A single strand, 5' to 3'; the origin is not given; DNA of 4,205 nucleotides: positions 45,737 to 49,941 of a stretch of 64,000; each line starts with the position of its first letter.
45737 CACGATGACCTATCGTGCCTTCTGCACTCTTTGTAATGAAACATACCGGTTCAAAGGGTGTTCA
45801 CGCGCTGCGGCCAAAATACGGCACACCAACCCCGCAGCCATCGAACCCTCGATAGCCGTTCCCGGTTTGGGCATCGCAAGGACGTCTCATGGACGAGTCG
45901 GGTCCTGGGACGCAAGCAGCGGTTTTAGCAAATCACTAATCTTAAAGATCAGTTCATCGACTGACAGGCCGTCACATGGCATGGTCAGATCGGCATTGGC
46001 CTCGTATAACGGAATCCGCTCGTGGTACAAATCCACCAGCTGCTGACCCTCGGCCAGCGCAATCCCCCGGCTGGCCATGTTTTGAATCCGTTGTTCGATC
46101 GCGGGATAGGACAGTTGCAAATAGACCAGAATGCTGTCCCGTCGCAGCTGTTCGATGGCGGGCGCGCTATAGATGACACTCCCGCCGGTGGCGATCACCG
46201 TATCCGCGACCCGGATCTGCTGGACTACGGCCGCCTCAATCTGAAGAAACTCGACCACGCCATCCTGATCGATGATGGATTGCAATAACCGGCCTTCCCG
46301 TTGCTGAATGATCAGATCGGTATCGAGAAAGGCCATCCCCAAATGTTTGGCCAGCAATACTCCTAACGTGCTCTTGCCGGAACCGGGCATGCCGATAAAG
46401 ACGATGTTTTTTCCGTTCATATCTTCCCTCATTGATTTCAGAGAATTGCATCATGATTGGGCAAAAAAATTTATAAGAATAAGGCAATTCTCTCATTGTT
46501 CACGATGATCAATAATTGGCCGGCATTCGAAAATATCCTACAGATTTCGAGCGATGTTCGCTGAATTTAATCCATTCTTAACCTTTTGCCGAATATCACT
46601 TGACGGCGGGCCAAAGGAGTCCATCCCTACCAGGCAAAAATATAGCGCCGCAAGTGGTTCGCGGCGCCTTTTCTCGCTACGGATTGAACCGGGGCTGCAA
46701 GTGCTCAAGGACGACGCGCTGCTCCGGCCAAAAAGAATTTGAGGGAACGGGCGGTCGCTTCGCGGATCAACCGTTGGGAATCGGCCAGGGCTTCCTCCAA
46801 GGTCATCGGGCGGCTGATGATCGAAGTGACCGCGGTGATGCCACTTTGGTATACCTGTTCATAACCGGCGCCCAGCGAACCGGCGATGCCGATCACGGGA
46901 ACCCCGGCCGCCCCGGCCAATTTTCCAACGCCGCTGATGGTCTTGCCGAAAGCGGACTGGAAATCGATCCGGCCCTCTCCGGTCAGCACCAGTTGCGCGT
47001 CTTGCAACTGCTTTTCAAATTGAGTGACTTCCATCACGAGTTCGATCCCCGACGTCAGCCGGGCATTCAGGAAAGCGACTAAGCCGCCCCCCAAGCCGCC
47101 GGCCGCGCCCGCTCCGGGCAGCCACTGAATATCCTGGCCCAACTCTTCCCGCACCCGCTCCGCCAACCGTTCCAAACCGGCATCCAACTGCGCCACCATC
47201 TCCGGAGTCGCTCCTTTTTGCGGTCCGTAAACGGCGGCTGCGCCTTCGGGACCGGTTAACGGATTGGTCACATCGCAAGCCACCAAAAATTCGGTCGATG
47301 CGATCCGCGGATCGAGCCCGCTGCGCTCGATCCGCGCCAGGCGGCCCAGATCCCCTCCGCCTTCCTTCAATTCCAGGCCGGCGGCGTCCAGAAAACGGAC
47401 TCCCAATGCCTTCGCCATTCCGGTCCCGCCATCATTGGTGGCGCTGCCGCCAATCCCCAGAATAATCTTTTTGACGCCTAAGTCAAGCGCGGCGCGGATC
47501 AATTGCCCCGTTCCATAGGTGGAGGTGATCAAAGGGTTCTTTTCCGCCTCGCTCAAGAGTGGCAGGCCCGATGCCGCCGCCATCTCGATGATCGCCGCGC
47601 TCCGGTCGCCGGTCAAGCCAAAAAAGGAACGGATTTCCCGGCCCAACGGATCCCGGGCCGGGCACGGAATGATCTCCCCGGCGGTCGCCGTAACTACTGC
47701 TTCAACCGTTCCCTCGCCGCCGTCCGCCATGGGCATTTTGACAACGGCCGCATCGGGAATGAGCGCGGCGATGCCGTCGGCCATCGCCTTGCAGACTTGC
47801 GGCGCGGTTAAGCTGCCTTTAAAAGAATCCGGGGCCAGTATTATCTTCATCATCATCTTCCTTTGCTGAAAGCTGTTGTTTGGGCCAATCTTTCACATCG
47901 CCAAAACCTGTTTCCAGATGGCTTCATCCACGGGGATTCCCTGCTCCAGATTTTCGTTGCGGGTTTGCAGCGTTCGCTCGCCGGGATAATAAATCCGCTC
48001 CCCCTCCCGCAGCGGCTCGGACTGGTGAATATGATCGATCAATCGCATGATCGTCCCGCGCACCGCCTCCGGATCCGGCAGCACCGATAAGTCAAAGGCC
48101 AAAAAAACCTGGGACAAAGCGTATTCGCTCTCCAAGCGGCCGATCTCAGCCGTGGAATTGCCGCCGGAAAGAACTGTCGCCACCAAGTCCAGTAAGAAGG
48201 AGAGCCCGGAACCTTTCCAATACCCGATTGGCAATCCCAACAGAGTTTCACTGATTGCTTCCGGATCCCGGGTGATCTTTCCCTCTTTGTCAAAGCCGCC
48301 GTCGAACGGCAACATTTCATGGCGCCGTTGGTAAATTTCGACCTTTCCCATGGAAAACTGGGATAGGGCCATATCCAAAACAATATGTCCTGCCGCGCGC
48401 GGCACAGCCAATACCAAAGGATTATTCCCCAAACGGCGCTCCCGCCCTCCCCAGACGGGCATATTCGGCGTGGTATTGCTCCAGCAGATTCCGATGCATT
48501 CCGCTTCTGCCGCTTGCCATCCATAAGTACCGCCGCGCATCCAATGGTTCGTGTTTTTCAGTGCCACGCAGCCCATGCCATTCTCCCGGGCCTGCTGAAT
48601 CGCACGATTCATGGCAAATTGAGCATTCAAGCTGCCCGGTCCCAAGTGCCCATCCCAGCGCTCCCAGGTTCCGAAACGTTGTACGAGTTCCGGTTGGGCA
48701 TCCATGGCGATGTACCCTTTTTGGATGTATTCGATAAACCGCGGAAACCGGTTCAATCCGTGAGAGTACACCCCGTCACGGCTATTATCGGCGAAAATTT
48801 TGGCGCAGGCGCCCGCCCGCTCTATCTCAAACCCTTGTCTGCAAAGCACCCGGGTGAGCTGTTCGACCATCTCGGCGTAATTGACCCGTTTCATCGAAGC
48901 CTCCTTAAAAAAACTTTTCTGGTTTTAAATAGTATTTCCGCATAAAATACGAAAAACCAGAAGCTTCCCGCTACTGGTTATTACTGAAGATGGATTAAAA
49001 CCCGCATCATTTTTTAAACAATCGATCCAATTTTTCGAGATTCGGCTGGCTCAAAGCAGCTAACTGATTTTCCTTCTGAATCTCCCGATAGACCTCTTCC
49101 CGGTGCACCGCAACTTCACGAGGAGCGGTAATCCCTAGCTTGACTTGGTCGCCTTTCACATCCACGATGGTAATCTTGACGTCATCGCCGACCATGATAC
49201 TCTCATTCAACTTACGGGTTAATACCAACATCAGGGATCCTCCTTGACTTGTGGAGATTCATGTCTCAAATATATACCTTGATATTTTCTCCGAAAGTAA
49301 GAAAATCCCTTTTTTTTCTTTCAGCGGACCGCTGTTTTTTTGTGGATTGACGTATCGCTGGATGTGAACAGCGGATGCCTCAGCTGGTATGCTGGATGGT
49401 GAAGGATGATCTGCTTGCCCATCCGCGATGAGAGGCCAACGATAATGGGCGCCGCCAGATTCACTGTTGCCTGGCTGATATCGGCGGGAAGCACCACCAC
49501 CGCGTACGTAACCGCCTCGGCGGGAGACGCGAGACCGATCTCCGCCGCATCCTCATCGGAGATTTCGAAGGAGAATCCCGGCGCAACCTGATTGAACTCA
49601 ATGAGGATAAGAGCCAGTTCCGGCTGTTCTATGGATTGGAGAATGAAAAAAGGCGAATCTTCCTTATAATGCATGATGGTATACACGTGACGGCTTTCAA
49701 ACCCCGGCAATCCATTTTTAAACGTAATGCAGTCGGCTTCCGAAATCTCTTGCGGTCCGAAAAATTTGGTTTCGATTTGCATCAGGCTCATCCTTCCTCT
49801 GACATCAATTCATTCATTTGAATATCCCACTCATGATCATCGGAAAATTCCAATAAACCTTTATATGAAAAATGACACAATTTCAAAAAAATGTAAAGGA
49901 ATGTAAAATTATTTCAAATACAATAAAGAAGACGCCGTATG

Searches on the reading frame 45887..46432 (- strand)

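Call 71: search_protein_families(library=pfam, proteins=[window:45887-46432:-])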
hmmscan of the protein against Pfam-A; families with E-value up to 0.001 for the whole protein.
window:45887-46432:- (181 aa): 4 families
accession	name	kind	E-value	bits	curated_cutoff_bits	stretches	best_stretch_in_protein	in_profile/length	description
PF01202.28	SKI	-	3e-28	99.4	22.1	1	16-167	1-156/159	Shikimate kinase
PF13671.12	AAA_33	-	3.3e-07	31.1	27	1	10-100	2-87/143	AAA domain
PF13238.12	AAA_18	-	6.6e-06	27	29.4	1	10-117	1-109/128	AAA domain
PF13207.12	AAA_17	-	0.00019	22.1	27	1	13-88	1-83/136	AAA domain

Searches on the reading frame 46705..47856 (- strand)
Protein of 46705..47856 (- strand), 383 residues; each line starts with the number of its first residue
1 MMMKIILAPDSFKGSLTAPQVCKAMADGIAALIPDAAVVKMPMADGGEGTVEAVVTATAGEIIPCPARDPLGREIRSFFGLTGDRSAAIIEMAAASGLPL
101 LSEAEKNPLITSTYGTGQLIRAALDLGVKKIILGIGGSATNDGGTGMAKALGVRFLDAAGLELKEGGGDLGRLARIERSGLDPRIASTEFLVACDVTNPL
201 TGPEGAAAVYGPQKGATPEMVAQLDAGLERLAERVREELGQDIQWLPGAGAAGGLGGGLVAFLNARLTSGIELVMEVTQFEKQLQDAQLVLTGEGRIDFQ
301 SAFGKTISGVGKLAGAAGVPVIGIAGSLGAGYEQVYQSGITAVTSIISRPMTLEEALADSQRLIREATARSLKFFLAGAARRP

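Call 12: search_protein_families(library=pfam, proteins=[window:46705-47856:-])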
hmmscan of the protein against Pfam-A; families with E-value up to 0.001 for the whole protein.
window:46705-47856:- (383 aa): 1 family
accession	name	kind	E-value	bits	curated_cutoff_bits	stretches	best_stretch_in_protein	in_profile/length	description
PF02595.20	Gly_kinase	-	5.3e-151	503.2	23.3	1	5-372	1-368/372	Glycerate kinase family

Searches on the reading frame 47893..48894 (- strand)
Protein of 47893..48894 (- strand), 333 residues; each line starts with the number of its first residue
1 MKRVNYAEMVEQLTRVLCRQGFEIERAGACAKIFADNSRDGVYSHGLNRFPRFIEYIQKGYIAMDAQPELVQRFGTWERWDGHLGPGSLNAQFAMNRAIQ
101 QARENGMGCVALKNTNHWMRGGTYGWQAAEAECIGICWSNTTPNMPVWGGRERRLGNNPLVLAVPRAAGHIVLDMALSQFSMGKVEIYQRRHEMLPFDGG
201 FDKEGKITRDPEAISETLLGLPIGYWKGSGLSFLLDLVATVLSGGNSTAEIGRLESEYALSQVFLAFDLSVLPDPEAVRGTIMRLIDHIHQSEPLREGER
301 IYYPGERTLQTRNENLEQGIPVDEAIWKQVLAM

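Call 71: search_protein_families(library=pfam, proteins=[window:47893-48894:-])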
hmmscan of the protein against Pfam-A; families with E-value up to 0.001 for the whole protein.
window:47893-48894:- (333 aa): 1 family
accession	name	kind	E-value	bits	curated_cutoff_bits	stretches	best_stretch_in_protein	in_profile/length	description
PF02615.19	Ldh_2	-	2.4e-109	365.9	38.8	1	5-330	2-332/333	Malate/L-lactate dehydrogenase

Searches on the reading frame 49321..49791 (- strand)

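Call 71: search_protein_families(library=pfam, proteins=[window:49321-49791:-])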
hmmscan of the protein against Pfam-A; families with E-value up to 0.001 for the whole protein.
window:49321-49791:- (156 aa): 1 family
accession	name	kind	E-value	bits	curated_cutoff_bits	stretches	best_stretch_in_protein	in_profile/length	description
PF02623.20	FliW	-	8.8e-34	116.4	25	1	22-141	1-122/122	FliW protein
